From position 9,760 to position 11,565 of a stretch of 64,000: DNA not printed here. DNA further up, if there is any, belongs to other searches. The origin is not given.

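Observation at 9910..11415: Archaeal protein made of near-identical PPR-like repeats, with variation concentrated at PPR specificity positions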

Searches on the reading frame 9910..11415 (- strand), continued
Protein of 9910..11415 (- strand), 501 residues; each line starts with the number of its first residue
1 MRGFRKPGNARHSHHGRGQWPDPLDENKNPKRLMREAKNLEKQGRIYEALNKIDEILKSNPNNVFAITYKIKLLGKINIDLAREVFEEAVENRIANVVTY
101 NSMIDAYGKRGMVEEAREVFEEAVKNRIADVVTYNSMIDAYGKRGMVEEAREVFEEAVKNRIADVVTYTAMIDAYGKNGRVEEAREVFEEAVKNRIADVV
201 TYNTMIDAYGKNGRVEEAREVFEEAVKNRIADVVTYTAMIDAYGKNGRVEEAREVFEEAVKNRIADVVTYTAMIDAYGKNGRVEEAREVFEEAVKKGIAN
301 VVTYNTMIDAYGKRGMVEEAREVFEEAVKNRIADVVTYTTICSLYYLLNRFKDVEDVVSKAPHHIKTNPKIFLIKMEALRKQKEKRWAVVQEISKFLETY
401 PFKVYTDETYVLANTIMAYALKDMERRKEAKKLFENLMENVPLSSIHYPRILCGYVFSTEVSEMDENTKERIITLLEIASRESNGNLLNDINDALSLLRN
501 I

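Call 11: find_encoding_contigs(protein=window:9913-11415:-, flank=3000, max_places=6)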
Protein window:9913-11415:- (501 aa): no gene with exactly this product is on record in the collection.

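Call 15: find_encoding_contigs(protein=P0024, flank=6000, max_places=4)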
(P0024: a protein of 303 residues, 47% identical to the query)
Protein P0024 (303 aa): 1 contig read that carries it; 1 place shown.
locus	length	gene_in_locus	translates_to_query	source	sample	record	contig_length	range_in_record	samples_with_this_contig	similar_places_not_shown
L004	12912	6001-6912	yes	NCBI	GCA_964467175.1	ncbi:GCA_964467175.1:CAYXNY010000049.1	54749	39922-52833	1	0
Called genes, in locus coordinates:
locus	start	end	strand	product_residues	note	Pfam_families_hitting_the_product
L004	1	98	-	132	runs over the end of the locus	PF00730:HhH-GPD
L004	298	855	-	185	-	PF00484:Pro_CA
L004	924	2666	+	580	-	PF13522:GATase_6, PF13537:GATase_7, PF01380:SIS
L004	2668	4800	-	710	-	-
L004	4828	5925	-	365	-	PF02005:TRM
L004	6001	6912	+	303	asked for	PF25058:ARM_TT21 (faint), PF25064:ARM_TT21_5th (faint), PF00515:TPR_1 (faint), PF07719:TPR_2 (faint), PF12854:PPR_1, PF13812:PPR_3 (weak), PF01535:PPR, PF13041:PPR_2, +4 more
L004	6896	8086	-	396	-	PF01142:TruD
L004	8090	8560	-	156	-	-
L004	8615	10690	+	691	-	PF01751:Toprim, PF01131:Topoisom_bac, PF01396:Zn_ribbon_Top1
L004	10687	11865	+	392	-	PF00162:PGK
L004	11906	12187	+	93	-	-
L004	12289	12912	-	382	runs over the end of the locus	PF07690:MFS_1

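Call 16: find_encoding_contigs(protein=P0066, flank=6000, max_places=4)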
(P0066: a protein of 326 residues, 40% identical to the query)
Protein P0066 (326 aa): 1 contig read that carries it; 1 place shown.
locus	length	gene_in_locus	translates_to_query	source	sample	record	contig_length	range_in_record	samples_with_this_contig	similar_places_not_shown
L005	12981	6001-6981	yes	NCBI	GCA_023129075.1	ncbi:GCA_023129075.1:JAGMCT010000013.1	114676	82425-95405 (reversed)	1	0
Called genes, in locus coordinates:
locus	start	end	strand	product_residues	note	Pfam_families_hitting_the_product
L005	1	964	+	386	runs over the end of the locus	PF00108:Thiolase_N, PF22691:Thiolase_C_1, PF02803:Thiolase_C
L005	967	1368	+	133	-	PF12172:zf-ChsH2, PF01796:OB_ChsH2_C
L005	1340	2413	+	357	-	PF21238:Pus10_C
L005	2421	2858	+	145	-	PF01927:Mut7-C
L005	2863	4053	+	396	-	-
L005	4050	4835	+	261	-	-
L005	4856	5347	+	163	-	-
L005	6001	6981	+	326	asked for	PF23276:TPR_24 (faint), PF00515:TPR_1 (faint), PF13041:PPR_2 (weak), PF12854:PPR_1 (weak), PF13041:PPR_2 (weak), PF01535:PPR, PF12854:PPR_1 (weak), PF13041:PPR_2 (weak), +6 more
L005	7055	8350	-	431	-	-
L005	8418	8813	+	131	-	PF01842:ACT, PF13291:ACT_4 (faint), PF13840:ACT_7 (faint), PF19571:ACT_8, PF22468:ACT_9 (faint), PF22629:ACT_AHAS_ss (faint), PF01842:ACT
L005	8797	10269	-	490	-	PF00587:tRNA-synt_2b, PF03129:HGTP_anticodon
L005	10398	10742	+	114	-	-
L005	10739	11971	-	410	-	PF27218:MJ0043_C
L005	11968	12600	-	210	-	PF02732:ERCC4, PF12826:HHH_2, PF14520:HHH_5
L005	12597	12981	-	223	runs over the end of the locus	PF11848:DUF3368 (weak)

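Call 17: find_encoding_contigs(protein=P0113, flank=6000, max_places=4)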
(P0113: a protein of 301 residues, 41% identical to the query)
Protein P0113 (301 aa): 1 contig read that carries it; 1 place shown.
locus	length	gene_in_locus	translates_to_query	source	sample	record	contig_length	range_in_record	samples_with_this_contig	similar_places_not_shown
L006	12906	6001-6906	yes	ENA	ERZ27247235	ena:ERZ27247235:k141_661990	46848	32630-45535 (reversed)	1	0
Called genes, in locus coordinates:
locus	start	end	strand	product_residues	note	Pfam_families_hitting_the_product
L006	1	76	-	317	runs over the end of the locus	PF02729:OTCace_N, PF00185:OTCace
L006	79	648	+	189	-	PF01712:dNK, PF13521:AAA_28 (weak), PF02223:Thymidylate_kin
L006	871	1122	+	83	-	-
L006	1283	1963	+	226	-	PF00589:Phage_integrase, PF13240:Zn_Ribbon_1 (weak)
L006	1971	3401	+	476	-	PF02384:N6_Mtase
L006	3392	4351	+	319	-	-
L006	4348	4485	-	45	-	-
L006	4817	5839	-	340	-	-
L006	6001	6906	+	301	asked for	PF07719:TPR_2 (faint), PF13424:TPR_12 (faint), PF13428:TPR_14 (faint), PF13432:TPR_16 (faint), PF14559:TPR_19 (weak), PF01535:PPR, PF12854:PPR_1, PF13041:PPR_2, +5 more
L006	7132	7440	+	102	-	PF00366:Ribosomal_S17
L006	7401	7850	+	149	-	PF00238:Ribosomal_L14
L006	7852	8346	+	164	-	PF16906:Ribosomal_L26, PF00467:KOW (weak)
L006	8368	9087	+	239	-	PF08071:RS4NT, PF01479:S4 (faint), PF00900:Ribosomal_S4e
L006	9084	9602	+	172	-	PF00281:Ribosomal_L5, PF00673:Ribosomal_L5_C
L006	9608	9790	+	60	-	PF00253:Ribosomal_S14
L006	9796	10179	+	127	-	PF00410:Ribosomal_S8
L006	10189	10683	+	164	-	PF00347:Ribosomal_L6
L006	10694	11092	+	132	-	PF01655:Ribosomal_L32e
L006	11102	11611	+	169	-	PF01280:Ribosomal_L19e, PF25476:Ribosomal_L19e_C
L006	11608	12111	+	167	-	PF00861:Ribosomal_L18p (weak), PF17144:Ribosomal_L5e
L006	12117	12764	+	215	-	PF00333:Ribosomal_S5, PF03719:Ribosomal_S5_C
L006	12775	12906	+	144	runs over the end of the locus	PF00327:Ribosomal_L30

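Call 34: predict_structure(alignment_id=A2)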
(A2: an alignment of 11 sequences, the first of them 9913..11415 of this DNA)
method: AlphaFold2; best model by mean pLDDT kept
length: 501 residues; sequences in the alignment: 11
mean_pLDDT: 90.1   pTM: 0.73
mean pLDDT of the five models: 90.1, 89.6, 89.0, 88.6, 88.5
residues with pLDDT >= 90: 402; 70-90: 70; 50-70: 4; < 50: 25
segments of 3 or more residues with pLDDT < 50: 1-25
pLDDT, mean of each block of 10 residues (from residue 1): 31 30 54 90 87 93 93 90 95 91 90 92 91 92 91 95 93 94 97 93 96 95 95 96 94 97 95 96 96 95 95 91 95 93 91 94 91 95 95 95 87 97 96 97 92 96 92 95 86 93 61
secondary structure, 60 per line:
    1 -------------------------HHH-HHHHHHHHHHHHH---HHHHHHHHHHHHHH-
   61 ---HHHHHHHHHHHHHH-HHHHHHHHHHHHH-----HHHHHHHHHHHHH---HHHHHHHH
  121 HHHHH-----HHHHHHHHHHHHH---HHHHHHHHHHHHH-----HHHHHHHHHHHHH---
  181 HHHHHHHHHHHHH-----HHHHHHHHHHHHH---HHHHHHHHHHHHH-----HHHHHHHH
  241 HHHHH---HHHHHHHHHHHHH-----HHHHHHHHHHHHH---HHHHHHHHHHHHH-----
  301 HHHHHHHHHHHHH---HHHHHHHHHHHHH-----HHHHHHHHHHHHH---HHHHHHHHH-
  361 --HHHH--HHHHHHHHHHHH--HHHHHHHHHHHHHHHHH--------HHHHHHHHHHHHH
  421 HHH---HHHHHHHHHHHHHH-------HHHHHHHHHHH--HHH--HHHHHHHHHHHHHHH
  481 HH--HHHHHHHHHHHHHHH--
elements in order: H30-42 H46-59 H64-77 H79-91 H97-109 H113-125 H131-143 H147-159 H165-177 H181-193 H199-211 H215-227 H233-245 H249-261 H267-279 H283-295 H301-313 H317-329 H335-347 H351-359 H363-366 H369-380 H383-399 H408-423 H427-440 H448-458 H466-482 H485-499

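Call 39: fold_search(model_id=the predicted structure, library=pdb)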
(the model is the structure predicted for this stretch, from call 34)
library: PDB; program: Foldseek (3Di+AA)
matches with E <= 10: 1635; with E <= 0.001: 332
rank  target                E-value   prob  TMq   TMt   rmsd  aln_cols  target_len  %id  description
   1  5orm                  3.5e-16  1.00  0.36  0.48  13.5       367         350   40  Crystal structure of designed cPPR-Telo1 (released 2018-06-20)
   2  5orq_A                6.5e-16  1.00  0.47  0.62   7.1       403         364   42  Crystal structure of designed cPPR-Telo1 in complex with ssDNA (released 2018-06-20)
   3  5i9h_A                1.8e-14  1.00  0.51  0.67   6.2       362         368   41  Crystal structure of designed pentatricopeptide repeat protein dPPR-U8G2 in complex with its target RNA U8G2 (released 2016-04-27)
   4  5i9g_C                1.8e-14  1.00  0.50  0.63   6.6       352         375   41  Crystal structure of designed pentatricopeptide repeat protein dPPR-U8C2 in complex with its target RNA U8C2 (released 2016-04-27)
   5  5i9f_A                3.3e-14  1.00  0.54  0.66   6.0       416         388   36  Crystal structure of designed pentatricopeptide repeat protein dPPR-U10 in complex with its target RNA U10 (released 2016-04-27)
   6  6een_C                1.1e-13  1.00  0.49  0.74   4.4       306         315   40  Crystal structure of a designer Pentatrico Peptide RNA binding protein, bound to a complex RNA target and featuring an (released 2019-08-21)
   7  6een_A                1.5e-13  1.00  0.49  0.74   4.4       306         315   42  Crystal structure of a designer Pentatrico Peptide RNA binding protein, bound to a complex RNA target and featuring an (released 2019-08-21)
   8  6een_B                1.7e-13  1.00  0.49  0.74   4.4       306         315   41  Crystal structure of a designer Pentatrico Peptide RNA binding protein, bound to a complex RNA target and featuring an (released 2019-08-21)
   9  6een_D                2.5e-13  1.00  0.49  0.74   4.4       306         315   39  Crystal structure of a designer Pentatrico Peptide RNA binding protein, bound to a complex RNA target and featuring an (released 2019-08-21)
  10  5i9d_A                2.5e-13  1.00  0.51  0.68   6.2       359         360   40  Crystal structure of designed pentatricopeptide repeat protein dPPR-U8A2 in complex with its target RNA U8A2 (released 2016-04-27)
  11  4wsl                  3.2e-13  1.00  0.36  0.57   8.3       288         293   49  Crystal structure of designed cPPR-polyC protein (released 2014-12-24)
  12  9kfx_A                4.2e-13  1.00  0.34  0.29  19.7       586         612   21  Crystal structure of synthetic PPR-DYW in complex with target RNA (released 2025-11-12)
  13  8r6s_G                4.1e-12  1.00  0.43  0.31  16.9       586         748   20  Plastid-encoded RNA polymerase (Integrated model) (released 2024-03-13)
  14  8w9z_E                7.0e-12  1.00  0.43  0.32  14.7       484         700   22  The cryo-EM structure of the Nicotiana tabacum PEP-PAP (released 2024-03-13)
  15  4m57                  3.7e-11  1.00  0.44  0.34  12.8       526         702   20  Crystal structure of the pentatricopeptide repeat protein PPR10 from maize (released 2013-10-30)
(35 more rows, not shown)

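Call 63: search_protein_families(library=pfam, proteins=[L004:2668-4800:-, L005:7055-8350:-, L005:2863-4053:+, L006:4817-5839:-], max_evalue=0.01)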
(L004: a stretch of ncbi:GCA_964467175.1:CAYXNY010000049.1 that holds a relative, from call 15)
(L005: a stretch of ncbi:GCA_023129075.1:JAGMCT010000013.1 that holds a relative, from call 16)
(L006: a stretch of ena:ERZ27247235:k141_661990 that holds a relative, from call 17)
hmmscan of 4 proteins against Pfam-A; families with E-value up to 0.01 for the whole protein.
L004:2668-4800:- (710 aa): 0 families

L005:7055-8350:- (431 aa): 0 families

L005:2863-4053:+ (396 aa): 2 families
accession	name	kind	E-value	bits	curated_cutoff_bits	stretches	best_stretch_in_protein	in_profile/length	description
PF01044.25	Vinculin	-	0.0034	16.2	38.1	1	45-268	194-320/852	Vinculin family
PF09325.15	Vps5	-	0.0046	17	27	1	77-156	73-152/236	Vps5 C terminal like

L006:4817-5839:- (340 aa): 0 families

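Call 73: find_encoding_contigs(protein=P0005, flank=5000, max_places=2)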
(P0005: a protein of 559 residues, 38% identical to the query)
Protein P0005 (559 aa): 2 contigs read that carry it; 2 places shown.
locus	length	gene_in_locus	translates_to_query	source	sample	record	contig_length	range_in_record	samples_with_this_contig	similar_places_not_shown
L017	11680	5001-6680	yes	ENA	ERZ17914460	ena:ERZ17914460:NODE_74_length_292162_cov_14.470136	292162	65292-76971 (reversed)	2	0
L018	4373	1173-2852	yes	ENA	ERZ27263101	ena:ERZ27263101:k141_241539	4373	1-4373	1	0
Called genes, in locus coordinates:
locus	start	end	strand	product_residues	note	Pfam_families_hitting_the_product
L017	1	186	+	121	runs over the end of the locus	PF01245:Ribosomal_L19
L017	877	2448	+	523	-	PF23937:DUF7272 (faint), PF23276:TPR_24 (faint), PF12854:PPR_1 (faint), PF01535:PPR (faint), PF13041:PPR_2 (faint), PF21390:Irp3-like_C (faint), PF13432:TPR_16 (faint), PF00515:TPR_1 (faint), +1 more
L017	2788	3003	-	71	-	-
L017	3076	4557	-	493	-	-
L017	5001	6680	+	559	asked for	PF23937:DUF7272 (faint), PF23276:TPR_24 (faint), PF12854:PPR_1 (faint), PF13041:PPR_2 (faint), PF01535:PPR (faint), PF21390:Irp3-like_C (faint), PF00515:TPR_1 (faint), PF13414:TPR_11 (faint), +1 more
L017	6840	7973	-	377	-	PF12679:ABC2_membrane_2, PF12698:ABC2_membrane_3, PF01061:ABC2_membrane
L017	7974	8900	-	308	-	PF00005:ABC_tran, PF13304:AAA_21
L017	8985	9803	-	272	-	PF00027:cNMP_binding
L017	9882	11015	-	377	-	PF12679:ABC2_membrane_2, PF12698:ABC2_membrane_3, PF01061:ABC2_membrane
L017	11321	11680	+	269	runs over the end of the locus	PF25917:BSH_RND (weak), PF25885:HH_EMRA (weak)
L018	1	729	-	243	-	?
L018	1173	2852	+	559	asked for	PF23937:DUF7272 (faint), PF23276:TPR_24 (faint), PF12854:PPR_1 (faint), PF13041:PPR_2 (faint), PF01535:PPR (faint), PF21390:Irp3-like_C (faint), PF00515:TPR_1 (faint), PF13414:TPR_11 (faint), +1 more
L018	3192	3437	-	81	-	-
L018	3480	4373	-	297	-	?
